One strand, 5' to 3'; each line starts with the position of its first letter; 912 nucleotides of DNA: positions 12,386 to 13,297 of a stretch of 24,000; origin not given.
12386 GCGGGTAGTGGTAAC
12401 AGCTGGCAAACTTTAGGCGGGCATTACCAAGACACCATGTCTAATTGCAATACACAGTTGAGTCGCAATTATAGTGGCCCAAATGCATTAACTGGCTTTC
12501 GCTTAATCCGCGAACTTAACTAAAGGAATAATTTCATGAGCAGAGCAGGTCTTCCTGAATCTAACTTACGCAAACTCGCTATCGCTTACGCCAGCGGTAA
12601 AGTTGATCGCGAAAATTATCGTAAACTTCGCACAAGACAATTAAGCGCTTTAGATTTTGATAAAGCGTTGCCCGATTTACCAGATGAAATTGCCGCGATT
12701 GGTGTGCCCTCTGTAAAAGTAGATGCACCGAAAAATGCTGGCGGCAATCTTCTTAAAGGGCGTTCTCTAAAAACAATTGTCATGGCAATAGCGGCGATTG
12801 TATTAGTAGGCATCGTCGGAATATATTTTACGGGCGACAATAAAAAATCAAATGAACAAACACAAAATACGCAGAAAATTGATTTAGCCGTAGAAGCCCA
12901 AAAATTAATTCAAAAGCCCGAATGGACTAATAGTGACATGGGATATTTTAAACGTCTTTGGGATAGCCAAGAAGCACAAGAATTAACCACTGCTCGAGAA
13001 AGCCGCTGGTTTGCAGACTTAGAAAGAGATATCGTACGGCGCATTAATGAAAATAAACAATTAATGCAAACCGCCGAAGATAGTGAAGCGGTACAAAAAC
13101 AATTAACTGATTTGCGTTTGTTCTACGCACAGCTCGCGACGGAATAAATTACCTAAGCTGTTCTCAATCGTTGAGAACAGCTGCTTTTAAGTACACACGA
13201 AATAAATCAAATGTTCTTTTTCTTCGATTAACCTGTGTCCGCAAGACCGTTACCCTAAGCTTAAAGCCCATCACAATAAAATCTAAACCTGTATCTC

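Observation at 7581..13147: Three-gene PP2C / giant sensor kinase / small bitopic protein operon of unknown input and output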

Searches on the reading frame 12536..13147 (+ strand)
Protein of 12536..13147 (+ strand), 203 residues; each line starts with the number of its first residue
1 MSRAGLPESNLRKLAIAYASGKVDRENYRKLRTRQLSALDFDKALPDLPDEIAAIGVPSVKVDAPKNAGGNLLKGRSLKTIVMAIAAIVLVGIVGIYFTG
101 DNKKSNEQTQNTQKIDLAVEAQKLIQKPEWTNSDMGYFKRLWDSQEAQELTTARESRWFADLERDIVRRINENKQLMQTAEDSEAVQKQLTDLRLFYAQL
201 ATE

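Call 4: search_protein_families(library=pfam, proteins=[window:12536-13147:+], max_evalue=0.1)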
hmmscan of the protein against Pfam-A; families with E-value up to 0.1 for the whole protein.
window:12536-13147:+ (203 aa): 1 family
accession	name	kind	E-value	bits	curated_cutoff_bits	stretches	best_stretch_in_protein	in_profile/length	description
PF11022.13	ATP19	-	0.028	15.1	27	1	75-113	9-44/67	ATP synthase subunit K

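Call 5: search_protein_families(library=ncbifam, proteins=[window:12536-13147:+], max_evalue=0.1)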
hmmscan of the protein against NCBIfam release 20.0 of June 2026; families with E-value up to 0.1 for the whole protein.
window:12536-13147:+ (203 aa): 2 families
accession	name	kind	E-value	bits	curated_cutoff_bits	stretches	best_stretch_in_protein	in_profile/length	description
NF008179.0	PRK10927.1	equivalog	0.016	14.7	525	1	81-129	35-80/319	cell division protein FtsN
NF042931.1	SAG1386_EF1546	equivalog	0.022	14.8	80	1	78-147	30-90/158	SAG1386/EF1546 family surface-associated protein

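Call 41: find_homologous_proteins(query=window:12536-13147:+, max_evalue=0.001)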
Query window:12536-13147:+ (203 aa): 1 proteins with E <= 0.001 among 409 candidates.
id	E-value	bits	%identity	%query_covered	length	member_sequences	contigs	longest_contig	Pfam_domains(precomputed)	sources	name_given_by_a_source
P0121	1.8e-125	434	100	100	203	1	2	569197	-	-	-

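Call 48: search_protein_families(library=pfam, alignment_id=A2, max_evalue=0.01)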
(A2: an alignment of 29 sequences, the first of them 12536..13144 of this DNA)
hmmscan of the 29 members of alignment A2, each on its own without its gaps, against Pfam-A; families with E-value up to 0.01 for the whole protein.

A. member 1, window:12536-13144:+ (203 aa): 0 families

B. families by the number of members that match (of 29 scanned): 5 families
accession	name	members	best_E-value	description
PF09851.14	SHOCT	9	3.7e-06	Short C-terminal domain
PF18495.6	VbhA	2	0.0053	Antitoxin VbhA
PF06464.16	DMAP_binding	1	0.00052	DMAP1-binding Domain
PF05120.17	GvpG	1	0.0023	Gas vesicle protein G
PF10814.13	CwsA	1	0.0058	Cell wall synthesis protein CwsA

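Call 68: search_protein_families(library=padloc, proteins=[window:12536-13147:+], max_evalue=0.001)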
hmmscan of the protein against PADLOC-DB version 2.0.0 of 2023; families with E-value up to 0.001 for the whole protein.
window:12536-13147:+ (203 aa): 0 families

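Call 76: find_homologous_proteins(query=A2, max_evalue=0.001)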
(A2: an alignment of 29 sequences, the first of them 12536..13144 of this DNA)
Query A2 (29 sequences) (203 aa, profile of the alignment): 16 proteins with E <= 0.001 among 8000 candidates.
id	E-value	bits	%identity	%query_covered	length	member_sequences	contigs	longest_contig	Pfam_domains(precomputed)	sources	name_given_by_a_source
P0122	3.9e-54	202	43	15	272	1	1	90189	-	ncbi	-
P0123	8.5e-51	191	59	11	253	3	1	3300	-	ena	-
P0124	7.4e-50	188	59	11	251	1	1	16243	-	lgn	-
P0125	9.1e-46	174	19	91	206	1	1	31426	-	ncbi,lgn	-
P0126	7.3e-45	171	52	12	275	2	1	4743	-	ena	-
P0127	5.8e-42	162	36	19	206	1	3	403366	-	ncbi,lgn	ncbi:MAG: hypothetical protein WD081_02170 [Gammaproteobacteria bacterium]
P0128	3.8e-40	156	36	19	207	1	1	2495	-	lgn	-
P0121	3.4e-36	143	100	100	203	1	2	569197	-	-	-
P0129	3.6e-35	140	31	19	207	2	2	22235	-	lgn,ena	-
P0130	4.5e-34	136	19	91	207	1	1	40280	-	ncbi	-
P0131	9.3e-34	135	38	16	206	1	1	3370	-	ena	-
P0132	1.4e-32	131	22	95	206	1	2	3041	-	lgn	-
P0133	1.1e-31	128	27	31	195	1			-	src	-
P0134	6.4e-31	126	-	-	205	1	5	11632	-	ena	-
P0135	6.0e-25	106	27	22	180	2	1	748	-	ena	-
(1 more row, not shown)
